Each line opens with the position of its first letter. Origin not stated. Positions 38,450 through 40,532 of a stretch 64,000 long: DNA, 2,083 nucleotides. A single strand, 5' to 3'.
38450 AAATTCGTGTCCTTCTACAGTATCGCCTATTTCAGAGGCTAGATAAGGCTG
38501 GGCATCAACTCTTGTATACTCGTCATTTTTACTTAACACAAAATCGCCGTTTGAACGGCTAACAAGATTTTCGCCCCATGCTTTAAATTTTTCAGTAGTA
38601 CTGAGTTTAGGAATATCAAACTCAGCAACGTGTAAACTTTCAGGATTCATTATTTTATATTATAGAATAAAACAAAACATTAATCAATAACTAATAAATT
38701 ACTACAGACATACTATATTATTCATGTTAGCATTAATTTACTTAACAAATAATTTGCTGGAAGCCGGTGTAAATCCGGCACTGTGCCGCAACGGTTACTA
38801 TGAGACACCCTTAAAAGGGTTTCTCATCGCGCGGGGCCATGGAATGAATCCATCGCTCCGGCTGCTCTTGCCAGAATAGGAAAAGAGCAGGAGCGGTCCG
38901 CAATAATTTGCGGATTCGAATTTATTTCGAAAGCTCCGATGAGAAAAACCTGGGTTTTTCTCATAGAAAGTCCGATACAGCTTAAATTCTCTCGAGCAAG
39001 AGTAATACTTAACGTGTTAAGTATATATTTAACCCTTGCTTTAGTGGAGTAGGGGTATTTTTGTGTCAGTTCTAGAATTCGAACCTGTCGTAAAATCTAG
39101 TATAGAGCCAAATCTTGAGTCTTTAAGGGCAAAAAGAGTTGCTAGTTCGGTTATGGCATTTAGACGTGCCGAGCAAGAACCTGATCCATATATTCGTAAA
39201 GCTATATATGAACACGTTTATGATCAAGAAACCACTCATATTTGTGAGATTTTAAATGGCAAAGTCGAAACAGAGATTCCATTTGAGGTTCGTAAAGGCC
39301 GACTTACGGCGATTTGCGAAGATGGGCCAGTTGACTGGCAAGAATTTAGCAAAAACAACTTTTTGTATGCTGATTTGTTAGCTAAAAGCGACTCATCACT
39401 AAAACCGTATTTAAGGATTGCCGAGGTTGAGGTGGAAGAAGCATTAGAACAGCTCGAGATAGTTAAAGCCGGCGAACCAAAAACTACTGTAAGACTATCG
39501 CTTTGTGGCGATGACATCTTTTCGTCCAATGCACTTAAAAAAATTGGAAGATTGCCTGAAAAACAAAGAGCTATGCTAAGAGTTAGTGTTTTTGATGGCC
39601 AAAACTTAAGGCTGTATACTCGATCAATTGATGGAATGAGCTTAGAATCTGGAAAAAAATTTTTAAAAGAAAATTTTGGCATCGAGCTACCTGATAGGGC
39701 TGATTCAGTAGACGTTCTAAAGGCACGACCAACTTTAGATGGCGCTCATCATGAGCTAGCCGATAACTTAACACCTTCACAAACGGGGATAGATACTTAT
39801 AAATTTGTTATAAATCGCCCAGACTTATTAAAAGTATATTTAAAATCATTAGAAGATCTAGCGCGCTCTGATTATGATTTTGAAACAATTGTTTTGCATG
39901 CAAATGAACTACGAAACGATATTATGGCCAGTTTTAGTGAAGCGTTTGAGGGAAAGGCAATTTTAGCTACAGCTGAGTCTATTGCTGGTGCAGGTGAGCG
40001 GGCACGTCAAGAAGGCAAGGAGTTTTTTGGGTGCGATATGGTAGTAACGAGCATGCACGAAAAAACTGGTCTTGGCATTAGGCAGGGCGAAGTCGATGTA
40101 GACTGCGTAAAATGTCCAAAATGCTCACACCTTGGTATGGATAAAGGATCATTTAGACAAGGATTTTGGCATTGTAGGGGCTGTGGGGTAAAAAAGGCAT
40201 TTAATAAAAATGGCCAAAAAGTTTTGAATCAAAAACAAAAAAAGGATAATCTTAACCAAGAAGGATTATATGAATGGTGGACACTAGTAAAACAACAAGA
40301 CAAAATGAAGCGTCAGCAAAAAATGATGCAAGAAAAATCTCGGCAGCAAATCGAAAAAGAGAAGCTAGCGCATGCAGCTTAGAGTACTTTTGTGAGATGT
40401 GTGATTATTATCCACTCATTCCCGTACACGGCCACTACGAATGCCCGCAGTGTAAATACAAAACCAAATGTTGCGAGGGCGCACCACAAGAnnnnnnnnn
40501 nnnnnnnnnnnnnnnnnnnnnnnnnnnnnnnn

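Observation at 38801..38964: Structured ~87-nt repeat shared by two loci in opposite orientation, with compensatory stem changes (copy 1; copy 2 at 54352-54438)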

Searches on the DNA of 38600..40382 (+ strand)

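Call 6: search_rna_families(source=window, start=38600, end=39120, threshold=evalue, max_evalue=10, show_alignments=3)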
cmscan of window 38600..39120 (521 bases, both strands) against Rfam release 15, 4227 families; matches with E-value up to 10: 4.
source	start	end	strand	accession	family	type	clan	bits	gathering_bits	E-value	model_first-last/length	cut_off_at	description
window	38712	38827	+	RF00174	Cobalamin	Cis-reg; riboswitch;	CL00101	28.2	31.5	2.4e-05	1-189/189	no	Cobalamin riboswitch aptamer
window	38943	39070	+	RF00557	L10_leader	Cis-reg; leader;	-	21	44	0.32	1-138/138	no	Ribosomal protein L10 leader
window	38704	38779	-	RF01420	snoR113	Gene; snRNA; snoRNA; CD-box;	-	16.2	47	1.1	20-98/103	no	Small nucleolar RNA snoR113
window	38930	38974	+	RF04033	mir-8512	Gene; miRNA;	-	14.4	90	4.5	1-61/61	no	mir-8512 microRNA precursor family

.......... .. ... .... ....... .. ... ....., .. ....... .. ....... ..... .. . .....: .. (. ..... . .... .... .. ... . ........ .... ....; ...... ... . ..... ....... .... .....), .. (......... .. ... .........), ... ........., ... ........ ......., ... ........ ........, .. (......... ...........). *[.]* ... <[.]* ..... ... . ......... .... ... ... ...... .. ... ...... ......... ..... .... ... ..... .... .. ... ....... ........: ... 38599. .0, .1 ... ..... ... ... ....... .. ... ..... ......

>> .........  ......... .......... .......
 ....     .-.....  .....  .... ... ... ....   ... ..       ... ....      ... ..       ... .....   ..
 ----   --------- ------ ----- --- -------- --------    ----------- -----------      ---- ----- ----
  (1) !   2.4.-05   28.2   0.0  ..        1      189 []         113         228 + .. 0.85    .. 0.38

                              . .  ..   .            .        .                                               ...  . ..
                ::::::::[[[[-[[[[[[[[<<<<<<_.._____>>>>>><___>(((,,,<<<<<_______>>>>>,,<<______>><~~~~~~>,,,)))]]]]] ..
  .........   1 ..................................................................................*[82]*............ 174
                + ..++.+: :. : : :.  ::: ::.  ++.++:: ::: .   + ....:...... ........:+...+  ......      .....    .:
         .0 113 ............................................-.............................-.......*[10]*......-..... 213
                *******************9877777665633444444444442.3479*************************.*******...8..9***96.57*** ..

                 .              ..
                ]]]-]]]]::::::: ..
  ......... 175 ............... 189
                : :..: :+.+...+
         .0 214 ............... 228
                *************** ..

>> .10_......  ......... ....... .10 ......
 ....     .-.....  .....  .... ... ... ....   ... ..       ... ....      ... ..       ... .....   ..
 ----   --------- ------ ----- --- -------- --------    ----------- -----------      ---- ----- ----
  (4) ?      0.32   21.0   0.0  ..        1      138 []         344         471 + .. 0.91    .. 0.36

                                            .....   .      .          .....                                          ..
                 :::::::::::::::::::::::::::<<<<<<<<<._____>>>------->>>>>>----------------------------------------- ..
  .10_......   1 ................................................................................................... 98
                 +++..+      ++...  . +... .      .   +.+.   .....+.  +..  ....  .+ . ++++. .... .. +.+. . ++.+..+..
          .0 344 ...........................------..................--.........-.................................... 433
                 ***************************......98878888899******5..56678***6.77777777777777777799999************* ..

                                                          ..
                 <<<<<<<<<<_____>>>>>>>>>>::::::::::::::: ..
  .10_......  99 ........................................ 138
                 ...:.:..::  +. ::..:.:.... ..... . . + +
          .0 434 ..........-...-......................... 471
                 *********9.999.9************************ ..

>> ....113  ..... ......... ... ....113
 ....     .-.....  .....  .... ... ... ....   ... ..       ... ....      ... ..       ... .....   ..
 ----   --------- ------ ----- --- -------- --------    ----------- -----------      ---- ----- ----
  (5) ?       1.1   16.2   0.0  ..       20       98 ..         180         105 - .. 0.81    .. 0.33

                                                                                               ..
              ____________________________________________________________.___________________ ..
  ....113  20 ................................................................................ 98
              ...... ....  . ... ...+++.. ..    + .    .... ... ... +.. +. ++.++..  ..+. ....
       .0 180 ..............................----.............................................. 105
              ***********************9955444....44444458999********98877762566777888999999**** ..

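Call 38: search_with_rna_model(model_id=R1, sources=[L101, L102, L103, L104, L105, L106, L107, L108, L109, L110, L111, L112, L113], max_evalue=0.01)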
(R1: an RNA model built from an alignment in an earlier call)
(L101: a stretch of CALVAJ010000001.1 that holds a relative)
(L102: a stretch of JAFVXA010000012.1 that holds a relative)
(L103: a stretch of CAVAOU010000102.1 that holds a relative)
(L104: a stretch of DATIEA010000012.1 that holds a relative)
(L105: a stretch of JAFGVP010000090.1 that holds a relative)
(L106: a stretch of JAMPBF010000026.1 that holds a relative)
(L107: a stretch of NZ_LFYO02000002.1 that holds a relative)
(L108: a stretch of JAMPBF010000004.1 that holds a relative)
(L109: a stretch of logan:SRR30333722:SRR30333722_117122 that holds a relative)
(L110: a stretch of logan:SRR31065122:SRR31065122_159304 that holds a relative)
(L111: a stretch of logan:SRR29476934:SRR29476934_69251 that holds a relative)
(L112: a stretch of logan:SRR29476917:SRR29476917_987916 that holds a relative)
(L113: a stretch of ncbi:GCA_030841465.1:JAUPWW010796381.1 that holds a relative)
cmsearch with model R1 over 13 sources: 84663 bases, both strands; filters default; matches with E-value up to 0.01: 19.
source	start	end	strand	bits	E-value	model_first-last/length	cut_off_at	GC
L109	419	490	+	70.4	1.5e-15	1-71/71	no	0.56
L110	3700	3774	+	56.5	4.1e-12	1-71/71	no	0.59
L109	498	583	-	50.2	1.4e-10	1-71/71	no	0.43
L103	5999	6039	+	35.3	6.9e-07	1-71/71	no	0.44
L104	5991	6072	+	30.6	1e-05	1-71/71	no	0.37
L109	558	616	+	28.7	3e-05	1-71/71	no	0.39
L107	3286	3342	+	28.5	3.5e-05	1-71/71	no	0.25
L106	3315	3355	+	28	4.5e-05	1-71/71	no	0.46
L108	62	102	+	28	4.5e-05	1-71/71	no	0.46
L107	3269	3312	-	26.5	0.0001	1-71/71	no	0.39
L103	5987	6026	-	26.1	0.00013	1-71/71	no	0.43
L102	4249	4320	-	25.2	0.00022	1-71/71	no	0.36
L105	5822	5862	+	24.9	0.00026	1-71/71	no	0.49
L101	6252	6295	+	24.7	0.00029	1-71/71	no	0.3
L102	4293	4369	+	22.7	0.00095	1-71/71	no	0.51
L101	6212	6281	-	22.2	0.0012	1-71/71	no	0.34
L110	3783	3903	-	22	0.0014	1-71/71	no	0.47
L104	5982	6020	-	20.7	0.0029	1-71/71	no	0.36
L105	5779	5849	-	20.3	0.0037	1-71/71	no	0.49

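Call 74: search_rna_families(sources=[L113, L111, L110, L109], threshold=evalue, max_evalue=0.001, show_alignments=1)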
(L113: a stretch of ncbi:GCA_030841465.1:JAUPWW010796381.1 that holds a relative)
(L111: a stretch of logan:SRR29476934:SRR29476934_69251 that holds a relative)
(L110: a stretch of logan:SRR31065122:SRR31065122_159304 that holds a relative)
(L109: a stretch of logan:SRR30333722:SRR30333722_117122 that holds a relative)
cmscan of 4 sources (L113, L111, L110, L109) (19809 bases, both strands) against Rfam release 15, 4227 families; matches with E-value up to 0.001: 1.
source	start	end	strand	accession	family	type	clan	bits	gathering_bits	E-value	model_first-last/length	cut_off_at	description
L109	331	446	+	RF00174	Cobalamin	Cis-reg; riboswitch;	CL00101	28.2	31.5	0.00091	1-189/189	no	Cobalamin riboswitch aptamer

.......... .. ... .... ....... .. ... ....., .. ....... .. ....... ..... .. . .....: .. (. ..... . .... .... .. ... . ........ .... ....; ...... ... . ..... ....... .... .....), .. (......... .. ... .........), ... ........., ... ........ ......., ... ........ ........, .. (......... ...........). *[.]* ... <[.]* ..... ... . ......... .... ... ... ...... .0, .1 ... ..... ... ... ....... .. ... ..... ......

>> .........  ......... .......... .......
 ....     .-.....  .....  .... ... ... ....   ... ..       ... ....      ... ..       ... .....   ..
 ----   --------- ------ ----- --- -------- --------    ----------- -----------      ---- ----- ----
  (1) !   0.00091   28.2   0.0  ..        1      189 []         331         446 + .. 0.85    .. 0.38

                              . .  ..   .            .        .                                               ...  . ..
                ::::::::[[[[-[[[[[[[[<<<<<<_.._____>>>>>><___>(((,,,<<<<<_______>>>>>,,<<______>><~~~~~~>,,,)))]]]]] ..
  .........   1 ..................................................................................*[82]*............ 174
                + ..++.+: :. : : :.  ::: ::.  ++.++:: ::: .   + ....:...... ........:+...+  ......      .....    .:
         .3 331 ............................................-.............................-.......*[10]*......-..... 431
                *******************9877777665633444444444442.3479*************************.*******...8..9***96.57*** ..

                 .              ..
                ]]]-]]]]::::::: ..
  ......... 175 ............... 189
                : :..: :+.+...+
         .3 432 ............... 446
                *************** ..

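Call 76: search_rna_families(source=L113, start=330, end=590, threshold=evalue, max_evalue=10, show_alignments=2)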
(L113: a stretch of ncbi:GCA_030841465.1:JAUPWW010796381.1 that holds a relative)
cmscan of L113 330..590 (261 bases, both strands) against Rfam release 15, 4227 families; matches with E-value up to 10: 2.
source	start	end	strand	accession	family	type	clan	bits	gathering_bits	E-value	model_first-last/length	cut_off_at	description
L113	407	519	+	RF01482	AdoCbl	Cis-reg; riboswitch;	CL00101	36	50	2.6e-05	1-149/149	no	AdoCbl (Cobalamin/B12) riboswitch aptamer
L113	504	572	+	RF00079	OmrA-B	Gene; sRNA;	-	19.8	40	0.13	1-87/87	no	OmrA-B family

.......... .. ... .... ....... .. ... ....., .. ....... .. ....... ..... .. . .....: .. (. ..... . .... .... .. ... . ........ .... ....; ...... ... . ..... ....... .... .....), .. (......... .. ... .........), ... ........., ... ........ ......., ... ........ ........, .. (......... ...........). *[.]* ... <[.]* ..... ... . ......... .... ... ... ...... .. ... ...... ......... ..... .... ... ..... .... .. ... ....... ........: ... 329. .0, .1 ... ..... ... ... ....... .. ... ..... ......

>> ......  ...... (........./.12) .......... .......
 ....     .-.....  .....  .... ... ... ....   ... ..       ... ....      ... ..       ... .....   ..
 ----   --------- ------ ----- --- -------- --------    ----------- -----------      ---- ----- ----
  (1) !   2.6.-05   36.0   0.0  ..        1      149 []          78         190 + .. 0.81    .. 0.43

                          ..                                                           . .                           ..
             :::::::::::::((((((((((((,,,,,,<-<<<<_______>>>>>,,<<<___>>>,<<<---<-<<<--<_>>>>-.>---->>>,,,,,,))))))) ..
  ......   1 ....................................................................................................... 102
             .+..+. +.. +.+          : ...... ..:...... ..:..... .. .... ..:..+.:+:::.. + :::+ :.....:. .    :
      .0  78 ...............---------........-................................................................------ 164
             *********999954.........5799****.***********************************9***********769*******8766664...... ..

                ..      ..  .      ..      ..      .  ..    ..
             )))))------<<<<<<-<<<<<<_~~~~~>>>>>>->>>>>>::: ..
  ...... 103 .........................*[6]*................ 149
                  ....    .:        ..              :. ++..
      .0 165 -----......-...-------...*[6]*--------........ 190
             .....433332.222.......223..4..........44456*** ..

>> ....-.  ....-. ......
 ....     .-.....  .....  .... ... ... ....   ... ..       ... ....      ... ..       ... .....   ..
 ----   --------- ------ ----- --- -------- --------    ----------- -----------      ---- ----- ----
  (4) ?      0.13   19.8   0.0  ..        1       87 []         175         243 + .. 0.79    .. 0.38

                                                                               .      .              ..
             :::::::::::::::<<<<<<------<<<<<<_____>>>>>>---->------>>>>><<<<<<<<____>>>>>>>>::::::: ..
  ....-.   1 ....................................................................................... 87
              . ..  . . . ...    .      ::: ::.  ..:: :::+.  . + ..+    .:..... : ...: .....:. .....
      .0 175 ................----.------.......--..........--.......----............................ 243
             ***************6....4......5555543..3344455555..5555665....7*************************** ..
